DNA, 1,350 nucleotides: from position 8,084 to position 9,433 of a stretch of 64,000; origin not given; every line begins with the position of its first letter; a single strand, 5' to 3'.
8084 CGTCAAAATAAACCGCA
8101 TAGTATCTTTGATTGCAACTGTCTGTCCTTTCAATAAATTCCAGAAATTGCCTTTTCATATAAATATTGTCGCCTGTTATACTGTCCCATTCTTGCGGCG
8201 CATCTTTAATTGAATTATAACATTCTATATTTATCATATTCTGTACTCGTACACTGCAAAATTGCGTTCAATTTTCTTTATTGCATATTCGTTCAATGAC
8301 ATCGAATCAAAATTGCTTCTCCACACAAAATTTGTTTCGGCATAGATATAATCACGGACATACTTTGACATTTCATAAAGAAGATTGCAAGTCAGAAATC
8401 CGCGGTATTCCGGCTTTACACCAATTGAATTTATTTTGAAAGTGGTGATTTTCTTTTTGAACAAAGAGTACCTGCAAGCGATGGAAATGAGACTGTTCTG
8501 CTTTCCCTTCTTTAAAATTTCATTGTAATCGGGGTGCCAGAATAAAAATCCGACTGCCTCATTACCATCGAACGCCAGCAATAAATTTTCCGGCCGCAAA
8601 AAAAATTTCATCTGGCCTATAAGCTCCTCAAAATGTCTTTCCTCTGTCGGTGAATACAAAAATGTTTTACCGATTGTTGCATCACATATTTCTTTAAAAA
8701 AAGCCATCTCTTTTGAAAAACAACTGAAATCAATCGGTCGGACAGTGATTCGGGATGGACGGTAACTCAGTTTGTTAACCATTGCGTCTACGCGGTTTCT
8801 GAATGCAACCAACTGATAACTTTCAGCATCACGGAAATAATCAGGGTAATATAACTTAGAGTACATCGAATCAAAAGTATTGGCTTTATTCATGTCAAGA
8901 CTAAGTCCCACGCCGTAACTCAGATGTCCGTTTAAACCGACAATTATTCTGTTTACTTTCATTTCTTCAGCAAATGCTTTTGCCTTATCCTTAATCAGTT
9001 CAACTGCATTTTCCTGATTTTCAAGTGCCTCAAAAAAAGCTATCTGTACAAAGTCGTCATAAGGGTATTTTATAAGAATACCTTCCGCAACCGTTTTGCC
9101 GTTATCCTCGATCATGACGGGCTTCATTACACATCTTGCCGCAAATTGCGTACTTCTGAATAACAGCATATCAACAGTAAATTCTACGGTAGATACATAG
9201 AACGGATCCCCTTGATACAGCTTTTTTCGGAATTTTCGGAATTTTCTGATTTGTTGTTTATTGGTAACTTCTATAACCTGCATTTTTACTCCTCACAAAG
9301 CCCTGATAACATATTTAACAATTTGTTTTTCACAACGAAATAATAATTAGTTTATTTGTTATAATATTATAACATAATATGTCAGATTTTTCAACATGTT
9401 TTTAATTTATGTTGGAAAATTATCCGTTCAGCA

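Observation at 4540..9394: AT-rich four-gene cassette: two B12-binding radical SAM enzymes plus two GNAT-fold transferases, with no pathway context I can name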

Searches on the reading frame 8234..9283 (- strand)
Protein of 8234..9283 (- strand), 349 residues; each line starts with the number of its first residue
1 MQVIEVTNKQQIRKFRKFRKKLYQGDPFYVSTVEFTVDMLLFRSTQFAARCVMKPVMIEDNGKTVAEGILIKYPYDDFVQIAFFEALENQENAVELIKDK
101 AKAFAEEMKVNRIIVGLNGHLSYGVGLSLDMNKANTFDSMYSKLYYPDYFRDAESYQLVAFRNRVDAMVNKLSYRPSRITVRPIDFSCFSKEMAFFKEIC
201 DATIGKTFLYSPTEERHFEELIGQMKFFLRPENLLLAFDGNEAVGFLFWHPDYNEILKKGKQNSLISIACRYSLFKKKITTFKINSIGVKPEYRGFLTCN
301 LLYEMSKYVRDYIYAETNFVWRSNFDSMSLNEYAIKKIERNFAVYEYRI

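Call 4: search_protein_families(library=pfam, proteins=[window:8234-9283:-], max_evalue=0.01)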
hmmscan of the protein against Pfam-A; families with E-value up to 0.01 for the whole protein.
window:8234-9283:- (349 aa): 0 families

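Call 5: search_protein_families(library=ncbifam, proteins=[window:8234-9283:-], max_evalue=0.01)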
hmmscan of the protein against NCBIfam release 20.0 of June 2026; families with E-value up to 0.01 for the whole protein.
window:8234-9283:- (349 aa): 0 families

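Call 14: find_homologous_proteins(query=window:8237-9283:-)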
Query window:8237-9283:- (349 aa): 207 proteins with E <= 0.001 among 3130 candidates; the best 120 are listed.
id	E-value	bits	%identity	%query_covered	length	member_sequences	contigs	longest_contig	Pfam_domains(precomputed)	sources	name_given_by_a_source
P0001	1.6e-231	785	100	100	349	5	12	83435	-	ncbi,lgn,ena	-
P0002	8.0e-157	540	67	100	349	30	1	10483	-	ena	-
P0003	5.2e-154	531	67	100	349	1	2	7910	-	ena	-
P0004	5.7e-153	527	65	100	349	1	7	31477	-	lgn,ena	-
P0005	2.5e-151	522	67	100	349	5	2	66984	-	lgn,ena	-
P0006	3.7e-151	521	66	100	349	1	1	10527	-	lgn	-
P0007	8.6e-151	520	66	100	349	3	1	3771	-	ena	-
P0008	6.7e-149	514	66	100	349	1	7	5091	-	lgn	-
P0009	1.7e-146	506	65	99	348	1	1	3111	-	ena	-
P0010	1.5e-125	437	59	94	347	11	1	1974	-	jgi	jgi:hypothetical protein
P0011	2.4e-124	433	57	99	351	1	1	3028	-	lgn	-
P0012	1.2e-120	421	56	100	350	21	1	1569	-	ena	-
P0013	8.8e-120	418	56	100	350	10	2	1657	-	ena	-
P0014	4.1e-119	416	55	100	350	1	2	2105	-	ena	-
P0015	2.7e-118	413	55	99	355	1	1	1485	-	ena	-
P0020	2.5e-116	407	55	100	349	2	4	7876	PF00583.32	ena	-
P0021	2.8e-116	407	54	100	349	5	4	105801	-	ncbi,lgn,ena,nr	ncbi:MAG: hypothetical protein IJW50_02650 [Clostridia bacterium]|nr:hypothetical protein [Clostridi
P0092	2.7e-76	275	44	97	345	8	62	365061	-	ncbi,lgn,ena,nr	ncbi:MAG: hypothetical protein HFK09_04960 [Clostridia bacterium]|nr:hypothetical protein [Clostridi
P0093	3.4e-76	275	41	98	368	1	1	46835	-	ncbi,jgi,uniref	ncbi:MAG TPA: hypothetical protein VGK18_08710 [Propionicimonas sp.]|jgi:hypothetical protein|uniref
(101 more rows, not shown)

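Call 15: find_encoding_contigs(protein=window:8234-9283:-, flank=10000, max_places=6)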
Protein window:8234-9283:- (349 aa): 13 contigs read that carry it; 6 places shown.
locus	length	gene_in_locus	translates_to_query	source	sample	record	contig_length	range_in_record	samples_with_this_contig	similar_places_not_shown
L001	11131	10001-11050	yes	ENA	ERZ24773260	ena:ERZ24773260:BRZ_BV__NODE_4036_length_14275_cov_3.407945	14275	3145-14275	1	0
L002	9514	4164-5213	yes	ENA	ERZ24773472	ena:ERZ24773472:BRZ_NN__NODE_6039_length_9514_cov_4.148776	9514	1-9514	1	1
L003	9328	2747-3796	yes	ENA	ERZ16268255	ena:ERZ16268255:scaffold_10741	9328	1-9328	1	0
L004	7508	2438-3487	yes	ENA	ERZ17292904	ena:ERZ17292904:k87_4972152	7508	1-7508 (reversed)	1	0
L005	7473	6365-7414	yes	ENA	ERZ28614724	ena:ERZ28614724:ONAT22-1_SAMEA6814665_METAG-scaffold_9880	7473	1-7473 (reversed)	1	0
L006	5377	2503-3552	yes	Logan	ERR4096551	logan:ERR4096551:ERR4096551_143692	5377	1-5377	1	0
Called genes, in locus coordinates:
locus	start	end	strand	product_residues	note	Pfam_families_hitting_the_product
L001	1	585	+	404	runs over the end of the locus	PF01960:ArgJ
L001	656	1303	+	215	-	PF00300:His_Phos_1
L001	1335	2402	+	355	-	PF00988:CPSase_sm_chain, PF00117:GATase, PF07722:Peptidase_C26 (faint)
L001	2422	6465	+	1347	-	PF25596:CPSase_L_D1, PF02786:CPSase_L_D2, PF02787:CPSase_L_D3, PF25596:CPSase_L_D1, PF02655:ATP-grasp_3, PF02786:CPSase_L_D2, PF02142:MGS, PF01678:DAP_epimerase, +5 more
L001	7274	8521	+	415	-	PF02627:CMD, PF07883:Cupin_2 (weak)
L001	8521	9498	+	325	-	PF05448:AXE1 (faint), PF12740:PETase, PF02129:Peptidase_S15, PF00561:Abhydrolase_1 (faint), PF00326:Peptidase_S9 (faint)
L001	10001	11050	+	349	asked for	-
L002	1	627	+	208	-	?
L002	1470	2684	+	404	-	PF02627:CMD, PF07883:Cupin_2 (weak)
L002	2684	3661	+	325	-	PF05448:AXE1 (faint), PF12740:PETase, PF02129:Peptidase_S15, PF00561:Abhydrolase_1 (faint), PF00326:Peptidase_S9 (faint)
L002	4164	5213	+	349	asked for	-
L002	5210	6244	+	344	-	PF13480:Acetyltransf_6 (weak)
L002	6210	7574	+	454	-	PF02310:B12-binding, PF04055:Radical_SAM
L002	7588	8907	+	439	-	PF02310:B12-binding (weak), PF04055:Radical_SAM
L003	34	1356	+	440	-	PF02627:CMD, PF07883:Cupin_2 (weak)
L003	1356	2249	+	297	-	PF12740:PETase (weak), PF02129:Peptidase_S15 (weak), PF00326:Peptidase_S9 (faint), PF12146:Hydrolase_4 (faint)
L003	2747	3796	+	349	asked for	-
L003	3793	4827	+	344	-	PF04339:FemAB_like (faint), PF13480:Acetyltransf_6 (weak)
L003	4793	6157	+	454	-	PF02310:B12-binding, PF04055:Radical_SAM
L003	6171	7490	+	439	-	PF02310:B12-binding (weak), PF04055:Radical_SAM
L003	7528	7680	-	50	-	-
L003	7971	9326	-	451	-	?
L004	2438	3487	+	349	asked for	-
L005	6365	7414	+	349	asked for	-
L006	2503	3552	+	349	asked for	-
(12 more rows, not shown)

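Call 16: find_encoding_contigs(protein=P0021, flank=10000, max_places=2)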
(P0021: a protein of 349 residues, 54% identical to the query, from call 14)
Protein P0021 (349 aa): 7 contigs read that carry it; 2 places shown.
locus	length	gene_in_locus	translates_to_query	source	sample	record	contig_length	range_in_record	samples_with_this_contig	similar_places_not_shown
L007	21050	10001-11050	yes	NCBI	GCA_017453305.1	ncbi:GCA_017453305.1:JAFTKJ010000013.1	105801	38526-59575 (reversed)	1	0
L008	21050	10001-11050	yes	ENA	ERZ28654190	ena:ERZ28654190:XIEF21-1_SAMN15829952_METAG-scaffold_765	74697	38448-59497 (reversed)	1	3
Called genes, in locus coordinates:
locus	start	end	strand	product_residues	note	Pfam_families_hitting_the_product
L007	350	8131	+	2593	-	PF00082:Peptidase_S8, PF02225:PA, PF06280:fn3_5, PF21461:HL_N-beta (faint), PF02368:Big_2 (weak), PF13306:LRR_5, PF13855:LRR_8 (faint), PF13306:LRR_5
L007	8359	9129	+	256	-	PF12746:GNAT_acetyltran, PF00583:Acetyltransf_1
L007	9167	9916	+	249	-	PF02517:Rce1-like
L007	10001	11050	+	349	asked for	-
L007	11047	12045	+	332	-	PF13480:Acetyltransf_6 (weak)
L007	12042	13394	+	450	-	PF02310:B12-binding, PF04055:Radical_SAM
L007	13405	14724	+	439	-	PF04055:Radical_SAM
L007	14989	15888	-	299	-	PF00165:HTH_AraC (faint), PF12833:HTH_18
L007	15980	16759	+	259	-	PF00753:Lactamase_B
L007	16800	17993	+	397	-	-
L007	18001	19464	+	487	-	PF01565:FAD_binding_4, PF02913:FAD-oxidase_C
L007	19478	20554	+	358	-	PF13183:Fer4_8, PF13534:Fer4_17 (weak)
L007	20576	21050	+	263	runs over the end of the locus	PF04962:KduI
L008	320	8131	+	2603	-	PF00082:Peptidase_S8, PF02225:PA, PF06280:fn3_5, PF21461:HL_N-beta (faint), PF02368:Big_2 (weak), PF13306:LRR_5, PF13855:LRR_8 (faint), PF13306:LRR_5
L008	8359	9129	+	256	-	PF12746:GNAT_acetyltran, PF00583:Acetyltransf_1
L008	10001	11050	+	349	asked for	-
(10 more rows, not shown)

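Call 17: find_encoding_contigs(protein=P0092, flank=10000, max_places=2)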
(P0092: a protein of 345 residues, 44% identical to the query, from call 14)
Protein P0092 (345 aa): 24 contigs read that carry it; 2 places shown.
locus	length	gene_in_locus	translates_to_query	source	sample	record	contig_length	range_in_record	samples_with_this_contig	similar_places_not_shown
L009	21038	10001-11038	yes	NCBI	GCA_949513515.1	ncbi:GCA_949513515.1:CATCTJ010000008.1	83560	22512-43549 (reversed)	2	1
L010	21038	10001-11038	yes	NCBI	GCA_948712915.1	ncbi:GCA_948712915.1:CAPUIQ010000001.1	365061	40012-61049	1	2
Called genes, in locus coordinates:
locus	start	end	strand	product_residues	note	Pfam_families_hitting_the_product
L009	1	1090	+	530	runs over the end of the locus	-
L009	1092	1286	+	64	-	PF06107:DUF951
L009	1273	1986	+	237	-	PF10502:Peptidase_S26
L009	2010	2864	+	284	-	PF02645:DegV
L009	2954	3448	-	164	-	PF01613:Flavin_Reduct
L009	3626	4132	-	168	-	PF07670:Gate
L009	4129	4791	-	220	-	PF07670:Gate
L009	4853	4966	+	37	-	-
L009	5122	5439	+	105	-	PF01978:TrmB (weak), PF13463:HTH_27 (weak), PF03551:PadR, PF22194:WHD_F93 (weak)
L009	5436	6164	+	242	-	PF22564:HAAS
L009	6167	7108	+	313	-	PF13349:DUF4097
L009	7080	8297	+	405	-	PF22564:HAAS, PF10988:DUF2807, PF13349:DUF4097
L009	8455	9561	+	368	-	PF00712:DNA_pol3_beta, PF02767:DNA_pol3_beta_2 (weak), PF00712:DNA_pol3_beta, PF02767:DNA_pol3_beta_2, PF02768:DNA_pol3_beta_3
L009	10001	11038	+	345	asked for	-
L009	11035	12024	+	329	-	PF13480:Acetyltransf_6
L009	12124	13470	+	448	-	PF02310:B12-binding, PF04055:Radical_SAM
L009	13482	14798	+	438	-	PF02310:B12-binding (weak), PF04055:Radical_SAM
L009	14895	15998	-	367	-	PF02588:YitT_membrane, PF10035:DUF2179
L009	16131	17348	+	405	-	PF00108:Thiolase_N, PF08545:ACP_syn_III, PF08541:ACP_syn_III_C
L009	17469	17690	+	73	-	PF00550:PP-binding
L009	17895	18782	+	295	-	PF00698:Acyl_transf_1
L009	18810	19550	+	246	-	PF00106:adh_short, PF08659:KR, PF13561:adh_short_C2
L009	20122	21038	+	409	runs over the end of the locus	PF00109:ketoacyl-synt, PF02801:Ketoacyl-synt_C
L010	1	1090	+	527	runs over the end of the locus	-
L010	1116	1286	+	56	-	PF06107:DUF951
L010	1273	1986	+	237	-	PF10502:Peptidase_S26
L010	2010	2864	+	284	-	PF02645:DegV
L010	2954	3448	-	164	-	PF01613:Flavin_Reduct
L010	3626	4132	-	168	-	PF07670:Gate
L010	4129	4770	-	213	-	PF07670:Gate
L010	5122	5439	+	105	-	PF01978:TrmB (weak), PF13463:HTH_27 (weak), PF03551:PadR, PF22194:WHD_F93 (weak)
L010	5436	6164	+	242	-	PF22564:HAAS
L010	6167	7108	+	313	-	PF13349:DUF4097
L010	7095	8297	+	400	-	PF22564:HAAS, PF13349:DUF4097, PF10988:DUF2807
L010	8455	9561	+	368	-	PF00712:DNA_pol3_beta, PF02767:DNA_pol3_beta_2 (weak), PF00712:DNA_pol3_beta, PF02767:DNA_pol3_beta_2, PF02768:DNA_pol3_beta_3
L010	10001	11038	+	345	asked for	-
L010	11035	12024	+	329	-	PF13480:Acetyltransf_6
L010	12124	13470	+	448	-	PF02310:B12-binding, PF04055:Radical_SAM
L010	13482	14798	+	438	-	PF02310:B12-binding (weak), PF04055:Radical_SAM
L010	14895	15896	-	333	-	PF02588:YitT_membrane, PF10035:DUF2179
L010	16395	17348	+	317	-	PF00108:Thiolase_N, PF08545:ACP_syn_III, PF08541:ACP_syn_III_C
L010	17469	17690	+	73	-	PF00550:PP-binding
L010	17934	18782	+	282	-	PF00698:Acyl_transf_1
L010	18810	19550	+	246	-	PF00106:adh_short, PF08659:KR, PF13561:adh_short_C2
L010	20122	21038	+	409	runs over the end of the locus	PF00109:ketoacyl-synt, PF02801:Ketoacyl-synt_C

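Call 18: find_encoding_contigs(protein=P0093, flank=10000, max_places=2)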
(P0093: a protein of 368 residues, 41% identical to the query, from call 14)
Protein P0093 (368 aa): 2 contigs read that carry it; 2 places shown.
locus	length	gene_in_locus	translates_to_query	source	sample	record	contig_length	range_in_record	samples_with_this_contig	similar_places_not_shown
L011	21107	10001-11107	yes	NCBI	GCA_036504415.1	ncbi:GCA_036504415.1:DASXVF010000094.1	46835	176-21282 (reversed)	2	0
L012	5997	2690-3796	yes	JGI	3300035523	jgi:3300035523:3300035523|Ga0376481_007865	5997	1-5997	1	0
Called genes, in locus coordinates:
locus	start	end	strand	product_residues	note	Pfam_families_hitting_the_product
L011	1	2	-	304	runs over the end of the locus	PF00800:PDT, PF01842:ACT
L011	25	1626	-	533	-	PF26314:MptA_B_family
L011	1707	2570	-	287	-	PF01149:Fapy_DNA_glyco, PF06831:H2TH, PF06827:zf-FPG_IleRS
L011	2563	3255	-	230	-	PF03588:Leu_Phe_trans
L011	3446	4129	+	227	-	PF12787:EcsC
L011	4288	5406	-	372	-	PF01168:Ala_racemase_N, PF00842:Ala_racemase_C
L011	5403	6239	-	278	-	PF00581:Rhodanese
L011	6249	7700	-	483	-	PF00364:Biotin_lipoyl, PF25984:BSH_YknX (faint), PF02817:E3_binding, PF00198:2-oxoacid_dh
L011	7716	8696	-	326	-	PF02779:Transket_pyr, PF02780:Transketolase_C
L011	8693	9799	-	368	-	PF00676:E1_dh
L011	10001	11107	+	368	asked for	-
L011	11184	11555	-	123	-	PF00392:GntR, PF14502:HTH_41, PF13412:HTH_24 (faint)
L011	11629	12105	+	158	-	PF00255:GSHPx, PF00578:AhpC-TSA (weak)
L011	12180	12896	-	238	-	-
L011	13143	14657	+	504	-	PF01839:FG-GAP, PF13517:FG-GAP_3 (weak), PF01839:FG-GAP, PF13517:FG-GAP_3 (weak), PF01839:FG-GAP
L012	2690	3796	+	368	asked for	-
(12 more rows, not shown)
